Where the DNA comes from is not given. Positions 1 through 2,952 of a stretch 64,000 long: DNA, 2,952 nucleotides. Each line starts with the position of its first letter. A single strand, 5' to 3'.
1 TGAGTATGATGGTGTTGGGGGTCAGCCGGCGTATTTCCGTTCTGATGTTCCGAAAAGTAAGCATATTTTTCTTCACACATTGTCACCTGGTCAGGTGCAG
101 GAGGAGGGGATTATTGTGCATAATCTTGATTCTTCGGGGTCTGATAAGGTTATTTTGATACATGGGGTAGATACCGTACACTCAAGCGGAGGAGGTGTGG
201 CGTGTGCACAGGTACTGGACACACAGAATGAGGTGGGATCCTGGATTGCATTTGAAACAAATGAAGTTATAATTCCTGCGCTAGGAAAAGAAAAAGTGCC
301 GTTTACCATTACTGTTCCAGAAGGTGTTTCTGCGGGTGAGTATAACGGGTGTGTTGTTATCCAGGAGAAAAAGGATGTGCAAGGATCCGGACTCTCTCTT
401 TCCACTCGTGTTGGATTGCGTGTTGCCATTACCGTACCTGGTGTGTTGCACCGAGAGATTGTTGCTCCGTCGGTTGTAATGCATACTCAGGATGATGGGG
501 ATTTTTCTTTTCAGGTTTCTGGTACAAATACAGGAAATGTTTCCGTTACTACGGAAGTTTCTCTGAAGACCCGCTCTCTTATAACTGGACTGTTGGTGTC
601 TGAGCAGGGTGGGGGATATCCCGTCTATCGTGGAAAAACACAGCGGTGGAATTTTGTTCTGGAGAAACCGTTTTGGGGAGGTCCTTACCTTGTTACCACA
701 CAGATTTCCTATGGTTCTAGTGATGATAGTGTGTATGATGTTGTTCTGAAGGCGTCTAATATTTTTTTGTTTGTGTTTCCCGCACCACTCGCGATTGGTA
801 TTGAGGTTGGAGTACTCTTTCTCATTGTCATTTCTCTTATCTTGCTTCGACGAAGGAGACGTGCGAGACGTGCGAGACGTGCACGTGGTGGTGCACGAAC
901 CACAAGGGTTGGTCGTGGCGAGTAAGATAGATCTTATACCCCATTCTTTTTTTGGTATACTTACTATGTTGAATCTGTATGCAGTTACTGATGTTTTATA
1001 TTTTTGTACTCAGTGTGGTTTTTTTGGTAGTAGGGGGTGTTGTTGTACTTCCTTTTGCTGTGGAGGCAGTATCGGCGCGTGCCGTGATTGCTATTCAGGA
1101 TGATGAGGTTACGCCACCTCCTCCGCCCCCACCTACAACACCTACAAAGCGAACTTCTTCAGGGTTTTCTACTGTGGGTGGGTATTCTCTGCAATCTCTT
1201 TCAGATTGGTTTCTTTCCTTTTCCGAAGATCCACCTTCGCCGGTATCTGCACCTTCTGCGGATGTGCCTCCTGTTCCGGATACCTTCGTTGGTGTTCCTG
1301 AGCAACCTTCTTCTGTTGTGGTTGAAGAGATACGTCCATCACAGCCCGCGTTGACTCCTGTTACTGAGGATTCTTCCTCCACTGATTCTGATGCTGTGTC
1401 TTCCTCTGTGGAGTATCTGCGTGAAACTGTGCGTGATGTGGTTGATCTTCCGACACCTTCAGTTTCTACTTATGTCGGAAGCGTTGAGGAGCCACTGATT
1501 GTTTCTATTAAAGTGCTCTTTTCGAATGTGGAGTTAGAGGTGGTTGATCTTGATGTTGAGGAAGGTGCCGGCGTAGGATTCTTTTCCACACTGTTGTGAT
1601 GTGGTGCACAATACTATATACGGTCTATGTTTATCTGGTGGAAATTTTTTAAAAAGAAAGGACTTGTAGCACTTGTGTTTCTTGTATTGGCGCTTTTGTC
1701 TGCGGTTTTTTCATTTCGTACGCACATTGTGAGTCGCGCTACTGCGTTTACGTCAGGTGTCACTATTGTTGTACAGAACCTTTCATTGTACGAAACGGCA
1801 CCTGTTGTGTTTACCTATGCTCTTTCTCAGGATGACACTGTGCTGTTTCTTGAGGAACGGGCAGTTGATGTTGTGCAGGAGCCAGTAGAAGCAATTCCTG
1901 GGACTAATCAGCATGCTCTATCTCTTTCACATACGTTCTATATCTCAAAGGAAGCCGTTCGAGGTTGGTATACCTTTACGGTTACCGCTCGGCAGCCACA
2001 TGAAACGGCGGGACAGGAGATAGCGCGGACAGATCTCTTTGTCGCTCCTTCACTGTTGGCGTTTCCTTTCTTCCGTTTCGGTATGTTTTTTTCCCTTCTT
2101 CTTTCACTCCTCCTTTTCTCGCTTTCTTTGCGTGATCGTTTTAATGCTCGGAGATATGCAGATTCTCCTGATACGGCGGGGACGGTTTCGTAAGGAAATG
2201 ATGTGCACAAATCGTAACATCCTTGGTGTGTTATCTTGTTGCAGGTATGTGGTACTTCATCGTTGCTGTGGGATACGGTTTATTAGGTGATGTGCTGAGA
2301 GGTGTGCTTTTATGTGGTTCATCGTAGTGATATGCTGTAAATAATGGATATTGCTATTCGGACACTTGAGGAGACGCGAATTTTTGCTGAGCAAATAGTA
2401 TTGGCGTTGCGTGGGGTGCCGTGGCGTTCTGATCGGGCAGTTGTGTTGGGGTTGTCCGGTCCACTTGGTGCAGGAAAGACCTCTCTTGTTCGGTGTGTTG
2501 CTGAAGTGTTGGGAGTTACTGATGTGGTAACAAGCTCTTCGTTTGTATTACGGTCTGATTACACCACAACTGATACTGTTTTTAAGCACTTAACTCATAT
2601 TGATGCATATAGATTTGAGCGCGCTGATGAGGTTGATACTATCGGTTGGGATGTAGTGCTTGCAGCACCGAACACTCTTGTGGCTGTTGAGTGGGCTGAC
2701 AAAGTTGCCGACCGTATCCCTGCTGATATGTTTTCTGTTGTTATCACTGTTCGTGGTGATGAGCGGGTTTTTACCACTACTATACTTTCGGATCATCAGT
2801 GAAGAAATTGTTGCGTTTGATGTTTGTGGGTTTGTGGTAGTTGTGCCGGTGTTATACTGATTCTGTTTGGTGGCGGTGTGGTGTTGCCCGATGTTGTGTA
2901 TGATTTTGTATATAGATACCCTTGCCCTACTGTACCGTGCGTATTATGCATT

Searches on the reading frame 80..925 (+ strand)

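Call 90: search_protein_families(library=pfam, proteins=[window:80-925:+], max_evalue=0.001)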
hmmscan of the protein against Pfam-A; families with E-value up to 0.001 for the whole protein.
window:80-925:+ (281 aa): 1 family
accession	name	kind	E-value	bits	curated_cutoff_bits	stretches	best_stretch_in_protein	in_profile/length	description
PF06280.18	fn3_5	-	0.00019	22.6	27.6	0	55-100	56-104/112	Fn3-like domain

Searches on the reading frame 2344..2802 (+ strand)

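Call 90: search_protein_families(library=pfam, proteins=[window:2344-2802:+], max_evalue=0.001)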
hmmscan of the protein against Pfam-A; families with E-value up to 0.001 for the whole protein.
window:2344-2802:+ (152 aa): 1 family
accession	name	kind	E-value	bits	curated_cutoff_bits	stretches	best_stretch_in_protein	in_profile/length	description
PF02367.23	TsaE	-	6.9e-25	87.9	26.6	1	7-136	3-120/128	Threonylcarbamoyl adenosine biosynthesis protein TsaE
